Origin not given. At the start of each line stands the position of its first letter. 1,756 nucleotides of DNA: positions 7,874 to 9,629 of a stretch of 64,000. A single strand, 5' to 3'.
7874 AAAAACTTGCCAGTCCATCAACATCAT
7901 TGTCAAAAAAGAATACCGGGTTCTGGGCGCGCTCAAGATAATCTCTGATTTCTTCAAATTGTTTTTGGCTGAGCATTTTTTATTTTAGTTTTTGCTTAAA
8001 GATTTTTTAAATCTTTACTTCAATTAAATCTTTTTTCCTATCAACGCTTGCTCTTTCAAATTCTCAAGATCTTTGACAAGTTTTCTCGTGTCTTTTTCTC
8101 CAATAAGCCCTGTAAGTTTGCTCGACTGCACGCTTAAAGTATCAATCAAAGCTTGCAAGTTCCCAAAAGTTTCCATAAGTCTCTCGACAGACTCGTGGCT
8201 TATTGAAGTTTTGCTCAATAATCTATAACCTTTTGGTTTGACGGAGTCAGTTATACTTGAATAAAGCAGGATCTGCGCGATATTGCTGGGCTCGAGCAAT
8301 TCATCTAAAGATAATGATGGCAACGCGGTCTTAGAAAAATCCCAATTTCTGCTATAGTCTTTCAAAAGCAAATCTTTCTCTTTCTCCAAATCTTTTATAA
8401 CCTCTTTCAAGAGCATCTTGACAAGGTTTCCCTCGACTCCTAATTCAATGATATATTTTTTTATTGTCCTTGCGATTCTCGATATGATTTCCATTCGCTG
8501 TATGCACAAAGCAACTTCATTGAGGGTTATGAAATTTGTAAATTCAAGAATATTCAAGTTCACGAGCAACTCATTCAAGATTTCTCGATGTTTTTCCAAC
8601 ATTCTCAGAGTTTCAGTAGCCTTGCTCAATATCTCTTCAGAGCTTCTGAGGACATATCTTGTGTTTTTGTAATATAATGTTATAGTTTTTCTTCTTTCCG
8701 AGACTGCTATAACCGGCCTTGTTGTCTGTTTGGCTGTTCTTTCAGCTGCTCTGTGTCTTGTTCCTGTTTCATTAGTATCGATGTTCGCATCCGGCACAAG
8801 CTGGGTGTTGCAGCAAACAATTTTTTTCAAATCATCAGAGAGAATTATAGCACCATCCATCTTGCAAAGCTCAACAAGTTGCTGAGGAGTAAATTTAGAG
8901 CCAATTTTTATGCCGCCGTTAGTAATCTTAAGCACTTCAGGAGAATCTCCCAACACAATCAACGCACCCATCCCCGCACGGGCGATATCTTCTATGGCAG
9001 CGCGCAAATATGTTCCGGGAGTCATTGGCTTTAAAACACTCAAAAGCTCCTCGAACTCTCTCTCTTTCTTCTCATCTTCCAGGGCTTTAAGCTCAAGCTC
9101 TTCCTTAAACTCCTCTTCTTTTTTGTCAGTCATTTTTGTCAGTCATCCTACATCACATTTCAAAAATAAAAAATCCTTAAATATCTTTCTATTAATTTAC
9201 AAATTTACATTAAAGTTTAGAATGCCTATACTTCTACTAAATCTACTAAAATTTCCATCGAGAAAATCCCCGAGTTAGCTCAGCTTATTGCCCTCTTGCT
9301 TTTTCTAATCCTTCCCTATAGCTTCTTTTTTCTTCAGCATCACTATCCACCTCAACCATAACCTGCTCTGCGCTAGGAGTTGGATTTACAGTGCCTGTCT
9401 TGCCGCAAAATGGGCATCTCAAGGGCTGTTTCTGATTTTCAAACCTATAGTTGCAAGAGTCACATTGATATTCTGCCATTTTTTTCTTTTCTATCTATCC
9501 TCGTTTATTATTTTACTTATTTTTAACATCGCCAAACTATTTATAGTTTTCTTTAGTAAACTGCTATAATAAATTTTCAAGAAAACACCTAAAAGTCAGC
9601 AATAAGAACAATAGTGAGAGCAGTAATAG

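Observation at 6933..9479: Co-oriented Zn-ribbon -> full-length DisA -> DHH/DHHA1 phosphoesterase: a candidate c-di-AMP synthesis/turnover module in an archaeon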

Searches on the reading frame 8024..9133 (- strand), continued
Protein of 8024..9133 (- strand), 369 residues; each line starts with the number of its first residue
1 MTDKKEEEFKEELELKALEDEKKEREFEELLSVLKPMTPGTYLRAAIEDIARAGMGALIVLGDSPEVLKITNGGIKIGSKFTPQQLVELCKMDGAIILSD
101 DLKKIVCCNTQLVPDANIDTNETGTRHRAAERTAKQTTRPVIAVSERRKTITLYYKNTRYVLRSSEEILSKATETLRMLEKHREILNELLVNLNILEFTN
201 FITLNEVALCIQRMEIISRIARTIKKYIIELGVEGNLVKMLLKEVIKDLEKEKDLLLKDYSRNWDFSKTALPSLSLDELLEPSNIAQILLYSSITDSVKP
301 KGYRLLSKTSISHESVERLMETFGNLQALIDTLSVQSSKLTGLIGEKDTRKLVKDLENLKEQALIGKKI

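Call 94: fold_search(model_id=the predicted structure, library=pdb)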
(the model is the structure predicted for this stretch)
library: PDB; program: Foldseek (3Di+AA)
matches with E <= 10: 313; with E <= 0.001: 72
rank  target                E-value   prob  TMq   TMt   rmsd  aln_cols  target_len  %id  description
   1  9y4s_A                2.9e-31  1.00  0.82  0.87   2.5       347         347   34  Crystal structure of DNA integrity scanning protein (DisA) from Mycobacterium tuberculosis in complex with cyclic di-A (released 2025-09-17)
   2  9y4s_D                1.5e-30  1.00  0.84  0.89   2.0       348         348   34  Crystal structure of DNA integrity scanning protein (DisA) from Mycobacterium tuberculosis in complex with cyclic di-A (released 2025-09-17)
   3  9y4s_B                1.7e-30  1.00  0.83  0.87   2.3       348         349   34  Crystal structure of DNA integrity scanning protein (DisA) from Mycobacterium tuberculosis in complex with cyclic di-A (released 2025-09-17)
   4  9y9y_D                2.9e-30  1.00  0.86  0.92   1.6       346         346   35  Crystal structure of DNA integrity scanning protein DisA from Mycobacterium tuberculosis in complex with cyclic di-AMP (released 2025-09-24)
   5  9y9y_A                3.4e-30  1.00  0.81  0.85   2.4       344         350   34  Crystal structure of DNA integrity scanning protein DisA from Mycobacterium tuberculosis in complex with cyclic di-AMP (released 2025-09-24)
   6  9y9y_C                2.0e-29  1.00  0.79  0.88   2.6       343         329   34  Crystal structure of DNA integrity scanning protein DisA from Mycobacterium tuberculosis in complex with cyclic di-AMP (released 2025-09-24)
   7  9y4s_H                7.0e-29  1.00  0.79  0.86   2.7       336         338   34  Crystal structure of DNA integrity scanning protein (DisA) from Mycobacterium tuberculosis in complex with cyclic di-A (released 2025-09-17)
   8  7y0d_A                2.0e-28  1.00  0.77  0.82   3.1       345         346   36  Cryo-EM structure of the Mycobacterium smegmatis DNA integrity scanning protein (MsDisA). (released 2023-02-08)
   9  3c1y_A                2.5e-28  1.00  0.81  0.86   3.2       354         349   38  Structure of bacterial DNA damage sensor protein with co-purified and co-crystallized ligand (released 2008-05-06)
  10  9y4s_G                2.9e-28  1.00  0.79  0.89   2.1       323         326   35  Crystal structure of DNA integrity scanning protein (DisA) from Mycobacterium tuberculosis in complex with cyclic di-A (released 2025-09-17)
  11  4yxm_A                1.3e-27  1.00  0.82  0.86   3.1       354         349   37  Structure of Thermotoga maritima DisA D75N mutant with reaction product c-di-AMP (released 2015-06-03)
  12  9y4s_E                5.3e-27  1.00  0.76  0.89   2.4       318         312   35  Crystal structure of DNA integrity scanning protein (DisA) from Mycobacterium tuberculosis in complex with cyclic di-A (released 2025-09-17)
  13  9y4s_F                2.5e-26  1.00  0.73  0.87   2.8       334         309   34  Crystal structure of DNA integrity scanning protein (DisA) from Mycobacterium tuberculosis in complex with cyclic di-A (released 2025-09-17)
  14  9y9y_H                3.1e-20  1.00  0.51  0.91   2.7       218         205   39  Crystal structure of DNA integrity scanning protein DisA from Mycobacterium tuberculosis in complex with cyclic di-AMP (released 2025-09-24)
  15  7dfx_A                3.7e-08  1.00  0.31  0.70   4.0       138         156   22  Structure and function of Diadenylate cyclase DacM in Mycoplasma ovipneumoniae (released 2021-11-17)
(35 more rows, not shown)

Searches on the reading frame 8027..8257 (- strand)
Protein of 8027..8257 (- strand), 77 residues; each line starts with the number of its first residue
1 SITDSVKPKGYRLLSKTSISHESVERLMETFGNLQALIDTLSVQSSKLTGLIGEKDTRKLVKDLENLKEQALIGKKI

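Call 60: search_protein_families(library=pfam, proteins=[window:8027-8257:-], max_evalue=10)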
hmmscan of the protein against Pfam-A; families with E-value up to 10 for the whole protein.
seq(77 aa): 1 family
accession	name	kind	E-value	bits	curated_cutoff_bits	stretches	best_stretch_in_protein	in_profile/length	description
PF08720.15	Hema_stalk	-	0.071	13.3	26.9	1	10-75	27-95/175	Influenza C hemagglutinin stalk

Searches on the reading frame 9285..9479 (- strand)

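Call 3: search_protein_families(library=pfam, proteins=[window:9285-9479:-], max_evalue=0.01)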
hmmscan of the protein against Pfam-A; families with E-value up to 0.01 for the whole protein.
window:9285-9479:- (64 aa): 6 families
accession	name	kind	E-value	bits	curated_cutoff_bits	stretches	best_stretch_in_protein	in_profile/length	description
PF23455.1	DUF7129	-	2.2e-05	24.5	30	1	3-28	11-36/45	Domain of unknown function (DUF7129)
PF21349.2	RUBY_RBDX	-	0.00014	21.6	26.5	1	4-27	1-24/30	Rubrerythrin, rubredoxin-like domain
PF09538.15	FYDLN_acid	-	0.0014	19.8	23.9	1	5-51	11-58/105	Protein of unknown function (FYDLN_acid)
PF13465.12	zf-H2C2_2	-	0.0015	19.2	40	0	15-27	10-22/26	Zinc-finger double domain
PF01155.25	HypA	-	0.0016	18.9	28.9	1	2-29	69-96/112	Hydrogenase/urease nickel incorporation, metallochaperone, hypA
PF09723.15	Zn_ribbon_8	-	0.0044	17.5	34.4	1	3-28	5-35/41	Zinc ribbon domain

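Call 4: search_protein_families(library=ncbifam, proteins=[window:9285-9479:-], max_evalue=0.01)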
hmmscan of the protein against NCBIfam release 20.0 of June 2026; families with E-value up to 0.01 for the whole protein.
window:9285-9479:- (64 aa): 4 families
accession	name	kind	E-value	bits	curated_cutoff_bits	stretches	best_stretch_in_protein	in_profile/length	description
NF045720.1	rubredox_RCKP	subfamily_domain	4.9e-06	26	45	1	1-30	1-30/34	RCKP-type rubredoxin-like domain-containing protein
TIGR02605.1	CxxC_CxxC_SSSS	subfamily_domain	0.0049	16.9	31.3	0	3-28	5-35/52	FmdB family zinc ribbon protein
NF033497.1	rubre_like_arch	subfamily_domain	0.0087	15.8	32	0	4-26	1-23/34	rubrerythrin-like domain-containing protein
TIGR03655.1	anti_R_Lar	subfamily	0.0094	16.3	39.6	0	21-31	3-14/55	Lar family restriction alleviation protein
